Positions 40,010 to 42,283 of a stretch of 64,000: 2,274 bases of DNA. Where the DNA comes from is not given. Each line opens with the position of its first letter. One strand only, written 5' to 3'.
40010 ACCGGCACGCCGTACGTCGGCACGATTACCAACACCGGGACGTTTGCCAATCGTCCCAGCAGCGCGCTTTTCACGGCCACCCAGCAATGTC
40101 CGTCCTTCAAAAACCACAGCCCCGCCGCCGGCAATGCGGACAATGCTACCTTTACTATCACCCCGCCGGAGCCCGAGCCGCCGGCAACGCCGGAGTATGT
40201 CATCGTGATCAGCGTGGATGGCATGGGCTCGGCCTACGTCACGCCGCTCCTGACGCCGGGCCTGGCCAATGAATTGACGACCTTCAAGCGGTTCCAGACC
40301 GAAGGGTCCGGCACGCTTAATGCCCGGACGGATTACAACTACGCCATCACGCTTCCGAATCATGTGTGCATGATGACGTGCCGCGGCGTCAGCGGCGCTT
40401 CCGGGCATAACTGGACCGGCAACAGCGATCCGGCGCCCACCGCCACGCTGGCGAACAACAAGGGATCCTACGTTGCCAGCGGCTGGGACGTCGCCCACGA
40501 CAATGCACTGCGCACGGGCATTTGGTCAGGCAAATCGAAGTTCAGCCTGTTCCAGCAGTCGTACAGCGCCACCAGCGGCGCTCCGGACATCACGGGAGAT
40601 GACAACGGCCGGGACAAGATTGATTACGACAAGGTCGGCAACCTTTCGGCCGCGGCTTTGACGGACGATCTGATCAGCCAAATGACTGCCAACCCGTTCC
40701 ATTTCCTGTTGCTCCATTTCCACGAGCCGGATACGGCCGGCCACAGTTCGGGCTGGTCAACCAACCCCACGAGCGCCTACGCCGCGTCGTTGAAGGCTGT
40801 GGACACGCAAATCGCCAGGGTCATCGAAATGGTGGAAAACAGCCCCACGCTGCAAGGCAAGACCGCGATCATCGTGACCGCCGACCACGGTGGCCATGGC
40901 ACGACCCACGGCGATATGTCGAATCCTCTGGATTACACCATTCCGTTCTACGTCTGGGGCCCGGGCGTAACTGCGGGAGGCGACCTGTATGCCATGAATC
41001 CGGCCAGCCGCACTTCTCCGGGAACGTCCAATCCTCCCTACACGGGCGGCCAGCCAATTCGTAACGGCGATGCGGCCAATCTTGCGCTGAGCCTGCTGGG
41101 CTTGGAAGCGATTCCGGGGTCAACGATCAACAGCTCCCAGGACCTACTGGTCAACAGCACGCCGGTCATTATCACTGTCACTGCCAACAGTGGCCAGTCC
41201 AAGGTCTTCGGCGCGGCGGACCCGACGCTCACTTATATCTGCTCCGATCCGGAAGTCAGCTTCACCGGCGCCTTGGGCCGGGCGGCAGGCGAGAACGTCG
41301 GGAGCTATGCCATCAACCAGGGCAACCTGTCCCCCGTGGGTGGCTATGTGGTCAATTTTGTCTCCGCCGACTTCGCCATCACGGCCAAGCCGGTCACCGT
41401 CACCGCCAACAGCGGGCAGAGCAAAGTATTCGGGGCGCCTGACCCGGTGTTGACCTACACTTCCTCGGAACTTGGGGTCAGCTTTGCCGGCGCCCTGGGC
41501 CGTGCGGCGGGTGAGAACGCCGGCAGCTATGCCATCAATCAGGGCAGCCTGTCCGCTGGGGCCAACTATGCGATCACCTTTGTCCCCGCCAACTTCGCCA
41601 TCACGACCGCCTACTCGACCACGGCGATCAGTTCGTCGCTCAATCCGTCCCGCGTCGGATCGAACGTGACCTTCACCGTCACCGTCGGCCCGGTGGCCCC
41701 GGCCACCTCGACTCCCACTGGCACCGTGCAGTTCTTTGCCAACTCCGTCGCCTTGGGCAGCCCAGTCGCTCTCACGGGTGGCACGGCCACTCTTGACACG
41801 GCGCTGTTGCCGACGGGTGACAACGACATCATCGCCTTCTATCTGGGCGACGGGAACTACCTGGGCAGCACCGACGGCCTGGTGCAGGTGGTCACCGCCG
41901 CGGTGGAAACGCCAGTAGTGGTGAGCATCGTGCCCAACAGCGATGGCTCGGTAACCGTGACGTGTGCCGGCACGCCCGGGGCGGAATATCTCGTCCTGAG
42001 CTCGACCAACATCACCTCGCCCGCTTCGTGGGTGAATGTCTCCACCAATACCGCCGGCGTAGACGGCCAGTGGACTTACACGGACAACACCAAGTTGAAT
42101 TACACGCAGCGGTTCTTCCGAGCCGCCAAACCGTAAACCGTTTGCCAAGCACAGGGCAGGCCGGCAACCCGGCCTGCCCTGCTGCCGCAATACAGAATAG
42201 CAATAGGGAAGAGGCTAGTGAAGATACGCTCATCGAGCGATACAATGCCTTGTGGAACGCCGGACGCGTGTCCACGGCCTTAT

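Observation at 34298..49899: Tandem pair of ~2,500-aa secreted mosaic proteins built around phosphoesterase domains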

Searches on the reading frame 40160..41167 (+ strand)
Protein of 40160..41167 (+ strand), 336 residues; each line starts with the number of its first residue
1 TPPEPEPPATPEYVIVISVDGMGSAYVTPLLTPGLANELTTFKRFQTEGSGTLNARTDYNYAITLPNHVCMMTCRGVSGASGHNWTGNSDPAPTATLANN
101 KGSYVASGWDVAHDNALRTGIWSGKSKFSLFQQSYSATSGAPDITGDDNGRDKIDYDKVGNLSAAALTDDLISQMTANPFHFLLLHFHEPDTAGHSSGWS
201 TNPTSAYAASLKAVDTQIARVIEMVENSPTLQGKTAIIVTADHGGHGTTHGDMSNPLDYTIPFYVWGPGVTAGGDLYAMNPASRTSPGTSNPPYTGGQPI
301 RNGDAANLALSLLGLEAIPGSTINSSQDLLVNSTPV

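Call 9: search_protein_families(library=pfam, proteins=[window:40160-41167:+], max_evalue=1)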
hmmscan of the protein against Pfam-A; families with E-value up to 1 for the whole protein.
window:40160-41167:+ (336 aa): 4 families
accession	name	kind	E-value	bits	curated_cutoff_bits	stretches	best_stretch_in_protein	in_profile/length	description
PF01663.27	Phosphodiest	-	6.8e-19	69.1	23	1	14-248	1-224/342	Type I phosphodiesterase / nucleotide pyrophosphatase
PF01676.23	Metalloenzyme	-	2.5e-13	50.6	24.3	1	72-272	36-227/252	Metalloenzyme superfamily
PF00884.28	Sulfatase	-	3.6e-09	36.8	25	1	132-272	107-278/301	Sulfatase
PF08665.17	PglZ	-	0.1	13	25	1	207-244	134-171/179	PglZ domain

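Call 12: search_solved_structures(query=window:40160-41167:+, max_evalue=0.01, show_alignments=2)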
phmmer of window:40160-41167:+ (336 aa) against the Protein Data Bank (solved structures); distinct sequences matched with E-value up to 0.01: 10.
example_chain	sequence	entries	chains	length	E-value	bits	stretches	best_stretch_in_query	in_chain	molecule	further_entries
5kgn_A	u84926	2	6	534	0.0002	23.7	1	155-246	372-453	2,3-bisphosphoglycerate-independent phosphoglycerate mutase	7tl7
7knf_A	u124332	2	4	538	0.0002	23.6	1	155-246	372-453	2,3-bisphosphoglycerate-independent phosphoglycerate mutase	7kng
5kgl_A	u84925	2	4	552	0.00021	23.6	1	155-246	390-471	2,3-bisphosphoglycerate-independent phosphoglycerate mutase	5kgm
2gsn_A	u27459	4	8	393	0.00024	23.4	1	182-251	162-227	phosphodiesterase-nucleotide pyrophosphatase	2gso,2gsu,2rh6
1ejj_A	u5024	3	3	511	0.00033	22.9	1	155-246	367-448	PHOSPHOGLYCERATE MUTASE | 2,3-BISPHOSPHOGLYCERATE-INDEPENDENT PHOSPHOGLYCERATE MUTASE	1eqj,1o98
1o99_A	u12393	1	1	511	0.00033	22.9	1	155-246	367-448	2,3-BISPHOSPHOGLYCERATE-INDEPENDENT PHOSPHOGLYCERATE MUTASE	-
7mw8_D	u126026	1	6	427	0.00035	22.8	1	182-251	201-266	Phosphodiesterase-nucleotide pyrophosphatase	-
7tl8_A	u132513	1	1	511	0.0015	20.8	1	155-271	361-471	2,3-bisphosphoglycerate-independent phosphoglycerate mutase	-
4my4_A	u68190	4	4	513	0.0015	20.7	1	155-271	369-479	2,3-bisphosphoglycerate-independent phosphoglycerate mutase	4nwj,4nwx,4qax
5vpu_A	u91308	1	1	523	0.0026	20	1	155-246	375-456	2,3-bisphosphoglycerate-independent phosphoglycerate mutase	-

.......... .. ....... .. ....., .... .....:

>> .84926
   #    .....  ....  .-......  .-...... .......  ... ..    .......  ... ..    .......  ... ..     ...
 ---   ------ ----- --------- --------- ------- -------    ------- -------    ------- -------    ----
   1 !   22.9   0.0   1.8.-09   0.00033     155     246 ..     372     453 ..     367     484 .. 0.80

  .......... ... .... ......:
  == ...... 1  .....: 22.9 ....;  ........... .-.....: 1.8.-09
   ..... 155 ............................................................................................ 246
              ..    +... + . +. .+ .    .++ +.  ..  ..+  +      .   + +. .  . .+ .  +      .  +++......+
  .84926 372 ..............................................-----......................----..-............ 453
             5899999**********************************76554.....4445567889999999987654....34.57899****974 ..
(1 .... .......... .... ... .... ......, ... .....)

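Call 54: search_protein_representatives(protein=window:40160-41167:+)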
Query: 336 residues. Proteins with E-value up to 0.001 (for the whole library): 2593; up to 1e-10: 1191; up to 1e-30: 647. The best 150 are listed.
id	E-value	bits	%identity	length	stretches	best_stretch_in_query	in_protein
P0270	4.7e-163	558.3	45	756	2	2-332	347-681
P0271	7.4e-148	508.4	71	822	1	12-333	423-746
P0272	5.2e-146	502.3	69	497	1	9-332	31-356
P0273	5.1e-145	499.1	69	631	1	11-332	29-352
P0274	9.1e-142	488.3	70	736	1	11-331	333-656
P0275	1.6e-140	484.3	69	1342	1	8-332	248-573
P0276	1.6e-133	461.3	54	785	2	10-331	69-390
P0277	2.2e-133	460.8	64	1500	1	11-331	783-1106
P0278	1.6e-132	457.9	66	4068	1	10-331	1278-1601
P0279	1.7e-119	415.1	65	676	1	10-295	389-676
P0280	6.0e-107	373.9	57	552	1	8-333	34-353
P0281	1.9e-105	369.0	57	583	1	3-329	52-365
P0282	1.2e-102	359.7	57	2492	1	9-332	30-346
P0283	7.7e-102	357.1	54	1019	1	3-331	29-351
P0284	5.5e-101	354.3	54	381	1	12-332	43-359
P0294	1.9e-93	329.5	51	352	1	7-333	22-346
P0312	4.5e-87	308.5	50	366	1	11-331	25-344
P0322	1.6e-84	300.2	50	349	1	9-332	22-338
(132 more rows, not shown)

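Call 56: search_solved_structures(query=A5, max_evalue=0.001, show_alignments=3)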
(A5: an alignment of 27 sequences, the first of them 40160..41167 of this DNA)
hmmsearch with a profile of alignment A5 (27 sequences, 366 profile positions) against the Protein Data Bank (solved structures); distinct sequences matched with E-value up to 0.001: 87 (the best 60 are shown).
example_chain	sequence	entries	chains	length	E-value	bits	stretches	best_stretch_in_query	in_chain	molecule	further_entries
2gsn_A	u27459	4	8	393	9.9e-16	60.5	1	184-255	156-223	phosphodiesterase-nucleotide pyrophosphatase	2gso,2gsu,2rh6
7mw8_D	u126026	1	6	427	3.9e-15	58.5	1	184-255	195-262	Phosphodiesterase-nucleotide pyrophosphatase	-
5ven_A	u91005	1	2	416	3.5e-14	55.4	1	176-259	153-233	Ectonucleotide pyrophosphatase/phosphodiesterase family member 5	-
7n1s_A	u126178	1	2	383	1.7e-13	53.1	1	184-255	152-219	Phosphodiesterase-nucleotide pyrophosphatase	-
6f2t_A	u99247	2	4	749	2.9e-13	52.3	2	185-273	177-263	Ectonucleotide pyrophosphatase/phosphodiesterase family member 3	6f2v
6g4g_A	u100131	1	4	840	4.1e-13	51.9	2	185-273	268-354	Ectonucleotide pyrophosphatase/phosphodiesterase family member 3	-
5veo_A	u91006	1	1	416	4.1e-13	51.8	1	176-259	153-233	Ectonucleotide pyrophosphatase/phosphodiesterase family member 5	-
4lqy_A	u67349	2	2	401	1.6e-12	49.9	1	168-255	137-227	Bis(5'-adenosyl)-triphosphatase ENPP4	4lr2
9nir_A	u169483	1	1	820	1.8e-12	49.7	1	185-267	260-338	Ectonucleotide pyrophosphatase/phosphodiesterase family member 3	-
6c01_A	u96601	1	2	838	1.9e-12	49.6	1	185-267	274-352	Ectonucleotide pyrophosphatase/phosphodiesterase family member 3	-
6f2y_A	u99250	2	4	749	3.4e-12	48.8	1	185-273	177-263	Ectonucleotide pyrophosphatase/phosphodiesterase family member 3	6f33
6f30_A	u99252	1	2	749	3.4e-12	48.8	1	185-273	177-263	Ectonucleotide pyrophosphatase/phosphodiesterase family member 3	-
6wet_AaA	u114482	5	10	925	6.7e-12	47.9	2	184-257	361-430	Ectonucleotide pyrophosphatase/phosphodiesterase family member 1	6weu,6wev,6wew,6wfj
5tcd_A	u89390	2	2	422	8.9e-12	47.5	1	19-267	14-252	Ectonucleotide pyrophosphatase/phosphodiesterase family member 7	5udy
3q3q_A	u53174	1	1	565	9.5e-12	47.4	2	16-96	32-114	Alkaline phosphatase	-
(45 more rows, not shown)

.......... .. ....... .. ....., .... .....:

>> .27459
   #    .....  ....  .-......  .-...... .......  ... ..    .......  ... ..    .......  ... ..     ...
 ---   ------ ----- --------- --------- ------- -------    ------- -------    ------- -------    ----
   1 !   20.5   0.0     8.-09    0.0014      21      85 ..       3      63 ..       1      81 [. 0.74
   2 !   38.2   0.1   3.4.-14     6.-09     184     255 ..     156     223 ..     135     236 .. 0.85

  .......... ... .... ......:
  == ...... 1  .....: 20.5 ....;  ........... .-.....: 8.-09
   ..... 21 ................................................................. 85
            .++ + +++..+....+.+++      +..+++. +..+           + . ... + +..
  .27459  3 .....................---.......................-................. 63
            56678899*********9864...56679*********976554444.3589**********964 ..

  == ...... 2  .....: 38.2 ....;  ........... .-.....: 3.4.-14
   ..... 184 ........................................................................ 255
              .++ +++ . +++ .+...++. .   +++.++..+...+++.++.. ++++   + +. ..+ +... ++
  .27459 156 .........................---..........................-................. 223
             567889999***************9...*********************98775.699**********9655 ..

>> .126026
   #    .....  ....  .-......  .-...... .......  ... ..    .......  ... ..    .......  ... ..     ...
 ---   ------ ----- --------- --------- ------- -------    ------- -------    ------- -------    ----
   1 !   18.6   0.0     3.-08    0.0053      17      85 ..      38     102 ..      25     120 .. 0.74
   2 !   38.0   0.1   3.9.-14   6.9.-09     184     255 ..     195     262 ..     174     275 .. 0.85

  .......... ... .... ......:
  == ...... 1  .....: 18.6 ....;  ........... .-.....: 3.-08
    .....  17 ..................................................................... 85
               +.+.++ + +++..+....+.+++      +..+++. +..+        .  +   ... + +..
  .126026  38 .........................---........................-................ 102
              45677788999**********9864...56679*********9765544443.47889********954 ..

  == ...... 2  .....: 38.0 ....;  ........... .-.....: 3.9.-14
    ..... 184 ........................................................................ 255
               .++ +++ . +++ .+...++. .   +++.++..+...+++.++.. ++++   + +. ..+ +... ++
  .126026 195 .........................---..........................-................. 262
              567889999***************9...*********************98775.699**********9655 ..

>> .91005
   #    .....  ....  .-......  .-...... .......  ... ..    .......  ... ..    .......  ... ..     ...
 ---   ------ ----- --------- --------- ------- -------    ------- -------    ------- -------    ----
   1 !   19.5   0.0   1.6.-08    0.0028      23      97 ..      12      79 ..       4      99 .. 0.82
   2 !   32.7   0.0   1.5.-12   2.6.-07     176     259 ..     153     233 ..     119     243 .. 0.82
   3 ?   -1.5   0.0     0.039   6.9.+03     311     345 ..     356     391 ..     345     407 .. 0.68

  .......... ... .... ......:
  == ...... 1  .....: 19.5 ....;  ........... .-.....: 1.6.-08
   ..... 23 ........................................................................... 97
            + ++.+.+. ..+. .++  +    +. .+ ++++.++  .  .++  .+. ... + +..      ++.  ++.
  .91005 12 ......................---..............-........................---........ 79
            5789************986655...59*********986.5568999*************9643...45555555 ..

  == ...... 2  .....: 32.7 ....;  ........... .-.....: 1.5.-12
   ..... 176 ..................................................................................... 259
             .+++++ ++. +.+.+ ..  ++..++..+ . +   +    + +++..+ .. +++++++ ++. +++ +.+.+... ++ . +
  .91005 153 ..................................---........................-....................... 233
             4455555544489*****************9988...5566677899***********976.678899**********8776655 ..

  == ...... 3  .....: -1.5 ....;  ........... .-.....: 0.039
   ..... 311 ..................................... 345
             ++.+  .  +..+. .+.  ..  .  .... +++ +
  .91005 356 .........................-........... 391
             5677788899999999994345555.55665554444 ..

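Call 74: list_cluster_members(proteins=[P0284, P0294, P0312, P0322, P0008, P0068, P0164, P0229, P0121, P0201])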
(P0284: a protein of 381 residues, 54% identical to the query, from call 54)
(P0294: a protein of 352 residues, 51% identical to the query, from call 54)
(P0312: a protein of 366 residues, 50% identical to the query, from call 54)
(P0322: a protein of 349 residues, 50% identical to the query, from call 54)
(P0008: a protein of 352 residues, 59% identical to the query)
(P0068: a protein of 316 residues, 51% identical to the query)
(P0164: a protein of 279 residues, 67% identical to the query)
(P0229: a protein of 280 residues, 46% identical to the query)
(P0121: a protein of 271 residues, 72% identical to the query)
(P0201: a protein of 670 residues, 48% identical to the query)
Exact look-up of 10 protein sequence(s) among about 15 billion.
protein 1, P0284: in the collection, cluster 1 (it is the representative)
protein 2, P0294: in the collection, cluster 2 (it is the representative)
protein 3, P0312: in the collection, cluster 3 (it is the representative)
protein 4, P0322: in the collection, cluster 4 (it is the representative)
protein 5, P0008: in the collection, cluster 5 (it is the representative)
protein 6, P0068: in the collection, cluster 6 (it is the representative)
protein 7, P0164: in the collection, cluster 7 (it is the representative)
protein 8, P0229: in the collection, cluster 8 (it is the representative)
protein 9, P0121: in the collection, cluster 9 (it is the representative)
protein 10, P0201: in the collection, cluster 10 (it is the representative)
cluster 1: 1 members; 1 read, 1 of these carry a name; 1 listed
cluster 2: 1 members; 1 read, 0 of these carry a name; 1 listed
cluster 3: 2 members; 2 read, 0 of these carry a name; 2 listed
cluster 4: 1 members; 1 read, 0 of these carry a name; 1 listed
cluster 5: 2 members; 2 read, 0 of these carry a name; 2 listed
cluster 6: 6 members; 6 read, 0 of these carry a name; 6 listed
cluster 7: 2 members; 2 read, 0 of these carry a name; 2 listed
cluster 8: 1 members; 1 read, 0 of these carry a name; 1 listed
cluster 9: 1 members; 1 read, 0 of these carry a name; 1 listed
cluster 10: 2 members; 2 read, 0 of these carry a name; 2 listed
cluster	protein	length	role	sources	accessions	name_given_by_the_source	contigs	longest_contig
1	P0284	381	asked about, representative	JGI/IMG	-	predicted AlkP superfamily pyrophosphatase or phosphodiesterase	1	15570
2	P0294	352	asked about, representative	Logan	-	-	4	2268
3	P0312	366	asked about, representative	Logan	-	-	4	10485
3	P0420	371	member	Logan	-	-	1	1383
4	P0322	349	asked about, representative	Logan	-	-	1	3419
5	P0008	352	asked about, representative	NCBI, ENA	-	-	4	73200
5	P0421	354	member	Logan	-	-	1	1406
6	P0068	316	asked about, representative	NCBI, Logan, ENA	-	-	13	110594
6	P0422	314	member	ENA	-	-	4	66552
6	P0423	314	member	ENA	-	-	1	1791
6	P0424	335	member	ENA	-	-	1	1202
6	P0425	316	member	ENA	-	-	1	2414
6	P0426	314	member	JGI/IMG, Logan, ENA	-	-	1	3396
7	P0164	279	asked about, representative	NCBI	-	-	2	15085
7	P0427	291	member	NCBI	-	-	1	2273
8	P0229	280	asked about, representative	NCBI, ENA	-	-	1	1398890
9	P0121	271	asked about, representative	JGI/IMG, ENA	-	-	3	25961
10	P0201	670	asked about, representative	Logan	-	-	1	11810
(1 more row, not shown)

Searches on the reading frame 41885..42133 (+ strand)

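Call 9: search_protein_families(library=pfam, proteins=[window:41885-42133:+], max_evalue=1)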
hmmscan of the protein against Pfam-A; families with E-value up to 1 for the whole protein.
window:41885-42133:+ (83 aa): 2 families
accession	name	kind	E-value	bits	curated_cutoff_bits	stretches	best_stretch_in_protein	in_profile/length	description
PF12028.13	DUF3515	-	0.055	13.6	27.6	1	20-68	77-126/159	Protein of unknown function (DUF3515)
PF01681.22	C6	-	0.093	13.7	27.9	1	21-71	32-84/89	C6 domain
